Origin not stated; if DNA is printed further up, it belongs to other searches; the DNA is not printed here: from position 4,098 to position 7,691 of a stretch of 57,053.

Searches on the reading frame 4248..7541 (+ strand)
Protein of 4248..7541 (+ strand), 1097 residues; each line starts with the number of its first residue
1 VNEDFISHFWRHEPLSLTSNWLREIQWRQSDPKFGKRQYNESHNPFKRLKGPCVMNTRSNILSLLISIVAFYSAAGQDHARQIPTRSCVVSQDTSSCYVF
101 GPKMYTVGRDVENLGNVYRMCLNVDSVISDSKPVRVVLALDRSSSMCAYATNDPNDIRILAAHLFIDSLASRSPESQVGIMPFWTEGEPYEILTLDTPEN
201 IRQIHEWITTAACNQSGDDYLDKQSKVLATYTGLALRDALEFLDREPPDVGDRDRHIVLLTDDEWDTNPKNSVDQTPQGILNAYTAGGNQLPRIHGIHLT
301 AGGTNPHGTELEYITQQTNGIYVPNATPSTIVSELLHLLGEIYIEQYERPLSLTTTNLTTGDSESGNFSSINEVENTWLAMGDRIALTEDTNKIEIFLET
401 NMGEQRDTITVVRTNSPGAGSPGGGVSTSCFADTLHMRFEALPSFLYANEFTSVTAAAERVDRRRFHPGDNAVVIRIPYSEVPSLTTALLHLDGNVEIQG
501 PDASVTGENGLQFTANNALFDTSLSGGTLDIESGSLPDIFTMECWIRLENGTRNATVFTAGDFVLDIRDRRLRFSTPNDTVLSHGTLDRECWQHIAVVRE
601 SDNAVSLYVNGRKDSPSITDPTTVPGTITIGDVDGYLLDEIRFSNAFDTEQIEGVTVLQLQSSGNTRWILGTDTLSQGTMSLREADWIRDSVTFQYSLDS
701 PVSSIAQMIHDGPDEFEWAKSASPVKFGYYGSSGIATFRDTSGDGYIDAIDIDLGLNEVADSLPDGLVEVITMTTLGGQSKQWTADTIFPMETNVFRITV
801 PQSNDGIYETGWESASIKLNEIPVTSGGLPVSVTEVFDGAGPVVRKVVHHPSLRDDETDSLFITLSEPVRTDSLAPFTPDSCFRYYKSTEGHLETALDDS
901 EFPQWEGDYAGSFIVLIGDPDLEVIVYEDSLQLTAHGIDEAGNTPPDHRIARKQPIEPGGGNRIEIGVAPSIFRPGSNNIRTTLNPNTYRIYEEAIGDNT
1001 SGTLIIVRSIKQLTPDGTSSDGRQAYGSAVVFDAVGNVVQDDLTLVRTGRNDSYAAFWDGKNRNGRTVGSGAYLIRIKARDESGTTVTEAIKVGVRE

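Call 23: search_protein_families(library=pfam, proteins=[window:4248-7541:+], max_evalue=0.001)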
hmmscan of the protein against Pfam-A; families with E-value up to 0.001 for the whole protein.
window:4248-7541:+ (1097 aa): 2 families
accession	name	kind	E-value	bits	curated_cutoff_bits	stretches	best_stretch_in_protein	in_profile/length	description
PF13385.13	Laminin_G_3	-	3.7e-10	40.6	27.6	1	530-635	8-126/151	Concanavalin A-like lectin/glucanases superfamily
PF13519.12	VWA_2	-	0.0002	22.4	27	1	136-263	1-106/107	von Willebrand factor type A domain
